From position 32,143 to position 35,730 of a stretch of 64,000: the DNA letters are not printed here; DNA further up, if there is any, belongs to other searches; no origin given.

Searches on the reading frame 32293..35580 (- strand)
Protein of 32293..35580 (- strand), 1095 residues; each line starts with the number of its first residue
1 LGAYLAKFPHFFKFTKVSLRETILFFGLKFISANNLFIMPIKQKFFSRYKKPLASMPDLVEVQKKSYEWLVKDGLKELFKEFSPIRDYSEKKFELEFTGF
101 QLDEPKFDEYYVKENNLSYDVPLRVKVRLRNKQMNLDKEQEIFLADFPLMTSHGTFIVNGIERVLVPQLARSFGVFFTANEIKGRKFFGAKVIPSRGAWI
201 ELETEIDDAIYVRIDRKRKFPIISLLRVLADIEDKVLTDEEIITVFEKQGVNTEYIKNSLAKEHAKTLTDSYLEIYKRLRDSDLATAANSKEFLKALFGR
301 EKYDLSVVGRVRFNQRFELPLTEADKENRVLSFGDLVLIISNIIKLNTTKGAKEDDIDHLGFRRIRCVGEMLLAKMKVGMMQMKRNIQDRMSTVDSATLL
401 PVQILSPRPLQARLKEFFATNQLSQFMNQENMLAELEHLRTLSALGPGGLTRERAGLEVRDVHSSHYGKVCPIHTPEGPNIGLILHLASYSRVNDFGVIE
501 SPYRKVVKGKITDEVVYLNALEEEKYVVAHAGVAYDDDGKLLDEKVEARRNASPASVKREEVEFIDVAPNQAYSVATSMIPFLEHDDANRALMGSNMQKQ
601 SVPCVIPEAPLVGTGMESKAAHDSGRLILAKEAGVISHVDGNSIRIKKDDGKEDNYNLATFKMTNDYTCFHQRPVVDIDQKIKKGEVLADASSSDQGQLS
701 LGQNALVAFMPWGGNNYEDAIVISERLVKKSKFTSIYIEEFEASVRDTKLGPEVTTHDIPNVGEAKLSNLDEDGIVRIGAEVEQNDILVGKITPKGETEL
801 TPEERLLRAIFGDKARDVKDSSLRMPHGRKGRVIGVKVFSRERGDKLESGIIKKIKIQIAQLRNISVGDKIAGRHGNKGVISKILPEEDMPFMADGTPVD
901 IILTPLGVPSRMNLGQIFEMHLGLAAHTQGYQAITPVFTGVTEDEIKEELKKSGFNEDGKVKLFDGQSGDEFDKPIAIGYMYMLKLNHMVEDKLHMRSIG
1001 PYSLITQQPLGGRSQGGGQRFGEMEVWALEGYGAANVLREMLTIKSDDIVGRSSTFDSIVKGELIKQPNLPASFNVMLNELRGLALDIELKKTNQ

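Call 41: search_protein_families(library=pfam, proteins=[window:32293-35580:-], max_evalue=0.00001)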
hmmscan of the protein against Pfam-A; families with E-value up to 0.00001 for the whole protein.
window:32293-35580:- (1095 aa): 6 families
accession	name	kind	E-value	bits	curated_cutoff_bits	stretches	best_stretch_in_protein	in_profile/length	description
PF00562.33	RNA_pol_Rpb2_6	-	3.9e-130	434.7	23.4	1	630-1015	2-373/373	RNA polymerase Rpb2, domain 6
PF04565.21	RNA_pol_Rpb2_3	-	2.6e-25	88.8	21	1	425-493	1-68/68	RNA polymerase Rpb2, domain 3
PF04560.25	RNA_pol_Rpb2_7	-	1.4e-23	83.6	32.1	1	1017-1091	1-85/87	RNA polymerase Rpb2, domain 7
PF10385.14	RNA_pol_Rpb2_45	-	1.1e-19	70.7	28.2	1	503-568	1-66/66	RNA polymerase beta subunit external 1 domain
PF04561.19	RNA_pol_Rpb2_2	-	1.9e-18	67.3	21.7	1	187-366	19-190/190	RNA polymerase Rpb2, domain 2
PF04563.20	RNA_pol_Rpb2_1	-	5.7e-12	46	28.2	1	59-394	2-184/203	RNA polymerase beta subunit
